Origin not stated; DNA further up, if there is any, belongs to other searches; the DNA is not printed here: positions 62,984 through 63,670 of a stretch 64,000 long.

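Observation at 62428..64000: Tandem array of diverged paralogous small genes, each preceded by the same ~85-nt leader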

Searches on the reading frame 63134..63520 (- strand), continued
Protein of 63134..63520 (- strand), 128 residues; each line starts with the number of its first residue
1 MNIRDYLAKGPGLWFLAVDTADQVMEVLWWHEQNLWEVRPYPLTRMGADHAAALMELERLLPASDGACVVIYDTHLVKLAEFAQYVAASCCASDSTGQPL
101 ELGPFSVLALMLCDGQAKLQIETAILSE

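Call 90: find_encoding_contigs(protein=P0017, flank=10000, max_places=10)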
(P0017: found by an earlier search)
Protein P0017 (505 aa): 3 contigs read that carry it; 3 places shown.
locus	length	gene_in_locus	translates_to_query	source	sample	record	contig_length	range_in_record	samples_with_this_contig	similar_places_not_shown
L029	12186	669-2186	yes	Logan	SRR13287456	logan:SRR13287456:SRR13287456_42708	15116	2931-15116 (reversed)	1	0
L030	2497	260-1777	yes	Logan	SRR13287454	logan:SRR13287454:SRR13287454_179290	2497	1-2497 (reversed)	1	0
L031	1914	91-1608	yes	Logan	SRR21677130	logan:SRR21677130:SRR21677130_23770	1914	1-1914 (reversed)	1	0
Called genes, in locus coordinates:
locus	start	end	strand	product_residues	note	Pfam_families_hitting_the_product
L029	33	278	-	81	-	PF07927:HicA_toxin (weak)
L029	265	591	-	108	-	-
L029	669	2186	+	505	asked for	PF05362:Lon_C, PF13541:ChlI, PF01078:Mg_chelatase, PF07728:AAA_5 (weak), PF13335:Mg_chelatase_C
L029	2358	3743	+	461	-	PF01476:LysM, PF23446:LysM1_NFP_LYK (faint), PF23473:LysM3_LYK4_5 (weak), PF01476:LysM, PF01551:Peptidase_M23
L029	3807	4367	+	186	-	-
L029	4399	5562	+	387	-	-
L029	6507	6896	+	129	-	PF02152:FolB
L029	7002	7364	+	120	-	PF01258:zf-dskA_traR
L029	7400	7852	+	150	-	PF01252:Peptidase_A8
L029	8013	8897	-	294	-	PF13413:HTH_25, PF09136:Glucodextran_B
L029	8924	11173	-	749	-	PF13491:FtsK_4TM, PF17854:FtsK_alpha, PF01580:FtsK_SpoIIIE, PF09397:FtsK_gamma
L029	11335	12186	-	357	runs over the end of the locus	PF00154:RecA_N, PF06745:ATPase (faint), PF08423:Rad51 (weak), PF01637:ATPase_2 (faint), PF27531:MT3502_N (weak), PF02283:CobU (weak), PF21096:RecA_C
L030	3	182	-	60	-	?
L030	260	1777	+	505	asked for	PF05362:Lon_C, PF13541:ChlI, PF01078:Mg_chelatase, PF07728:AAA_5 (weak), PF13335:Mg_chelatase_C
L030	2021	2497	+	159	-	?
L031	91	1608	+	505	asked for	PF05362:Lon_C, PF13541:ChlI, PF01078:Mg_chelatase, PF07728:AAA_5 (weak), PF13335:Mg_chelatase_C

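Call 98: find_homologous_proteins(query=A9, max_evalue=0.01)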
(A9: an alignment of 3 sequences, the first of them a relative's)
Query A9 (3 sequences) (225 aa, profile of the alignment): 4 proteins with E <= 0.01 among 8000 candidates.
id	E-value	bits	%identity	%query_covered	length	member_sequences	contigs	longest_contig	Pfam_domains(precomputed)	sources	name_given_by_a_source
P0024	2.5e-111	389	39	89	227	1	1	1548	-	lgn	-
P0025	3.3e-101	356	27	86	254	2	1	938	-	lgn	-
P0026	8.2e-88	312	100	84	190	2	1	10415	-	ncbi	-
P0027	1.0e-81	292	26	86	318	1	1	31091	-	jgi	jgi:hypothetical protein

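Call 104: fold_search(model_id=the predicted structure, library=pdb)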
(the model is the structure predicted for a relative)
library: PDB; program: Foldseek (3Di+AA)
matches with E <= 10: 723; with E <= 0.001: 0
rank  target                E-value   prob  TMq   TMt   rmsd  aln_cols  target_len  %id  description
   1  4cs5_A                1.6e-01  0.11  0.17  0.12  12.0       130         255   11  Crystal Structure of PCNA from Litopenaeus vannamei (released 2014-04-23)
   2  6cx2                  1.8e-01  0.13  0.20  0.11  12.3       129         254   12  S177G Mutant of Yeast PCNA (released 2018-04-11)
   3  5tup_A                1.8e-01  0.12  0.20  0.12  12.6       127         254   12  X-ray Crystal Structure of the Aspergillus fumigatus Sliding Clamp (released 2017-02-22)
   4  5tsg_D                1.9e-01  0.12  0.21  0.10  13.4       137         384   10  PilB from Geobacter metallireducens bound to ADP (released 2017-05-17)
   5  2boy_F                2.2e-01  0.03  0.13  0.08  14.8       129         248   12  Crystal structure of 3-ChloroCatechol 1,2-Dioxygenase from Rhodococcus Opacus 1CP (released 2006-08-24)
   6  4cs5_B                2.3e-01  0.10  0.17  0.12  12.0       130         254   11  Crystal Structure of PCNA from Litopenaeus vannamei (released 2014-04-23)
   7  2x7e_A                2.4e-01  0.05  0.17  0.09  18.0       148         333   10  Crystal structure of human kinesin Eg5 in complex with (R)-fluorastrol (released 2010-07-14)
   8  6nau_A                2.6e-01  0.14  0.21  0.09  12.8       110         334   14  1.55 Angstrom Resolution Crystal Structure of 6-phosphogluconolactonase from Klebsiella pneumoniae (released 2018-12-19)
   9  5v7l                  2.6e-01  0.11  0.20  0.12  12.3       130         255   12  PCNA mutant R61A/D63A Protein Defective in Gene Silencing (released 2018-03-14)
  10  2gm1_E                2.8e-01  0.06  0.18  0.10  16.7       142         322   11  Crystal structure of the mitotic kinesin eg5 in complex with mg-adp and n-(3-aminopropyl)-n-((3-benzyl-5-chloro-4-oxo- (released 2006-06-27)
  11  7o1f_F                2.9e-01  0.10  0.20  0.12  12.2       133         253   10  PCNA from Chaetomium thermophilum in complex with PolD4 PIP peptide (released 2022-04-13)
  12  6cx3                  2.9e-01  0.10  0.19  0.11  12.5       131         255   12  S179T Mutant of Yeast PCNA (released 2018-04-11)
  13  2zvv_B                2.9e-01  0.06  0.17  0.12  12.1       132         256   10  Crystal structure of Proliferating cellular nuclear antigen 1 and Short peptide from human P21 (released 2009-06-02)
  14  7o1f_D                3.1e-01  0.07  0.16  0.12  12.2       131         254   11  PCNA from Chaetomium thermophilum in complex with PolD4 PIP peptide (released 2022-04-13)
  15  5jne_D                3.5e-01  0.09  0.19  0.12  12.3       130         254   12  E2-SUMO-Siz1 E3-SUMO-PCNA complex (released 2016-08-10)
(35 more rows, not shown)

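Call 107: find_encoding_contigs(protein=P0026, flank=10000, max_places=5)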
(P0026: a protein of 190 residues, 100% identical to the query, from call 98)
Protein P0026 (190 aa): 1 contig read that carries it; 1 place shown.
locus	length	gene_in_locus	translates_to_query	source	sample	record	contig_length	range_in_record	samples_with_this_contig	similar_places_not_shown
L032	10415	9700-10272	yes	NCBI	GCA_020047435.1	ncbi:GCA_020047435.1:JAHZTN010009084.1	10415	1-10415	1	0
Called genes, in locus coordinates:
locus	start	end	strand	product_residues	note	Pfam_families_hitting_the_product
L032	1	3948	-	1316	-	?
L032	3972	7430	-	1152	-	PF04563:RNA_pol_Rpb2_1, PF04561:RNA_pol_Rpb2_2, PF04565:RNA_pol_Rpb2_3, PF10385:RNA_pol_Rpb2_45, PF00562:RNA_pol_Rpb2_6, PF04560:RNA_pol_Rpb2_7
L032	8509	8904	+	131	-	-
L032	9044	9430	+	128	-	-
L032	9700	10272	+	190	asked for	-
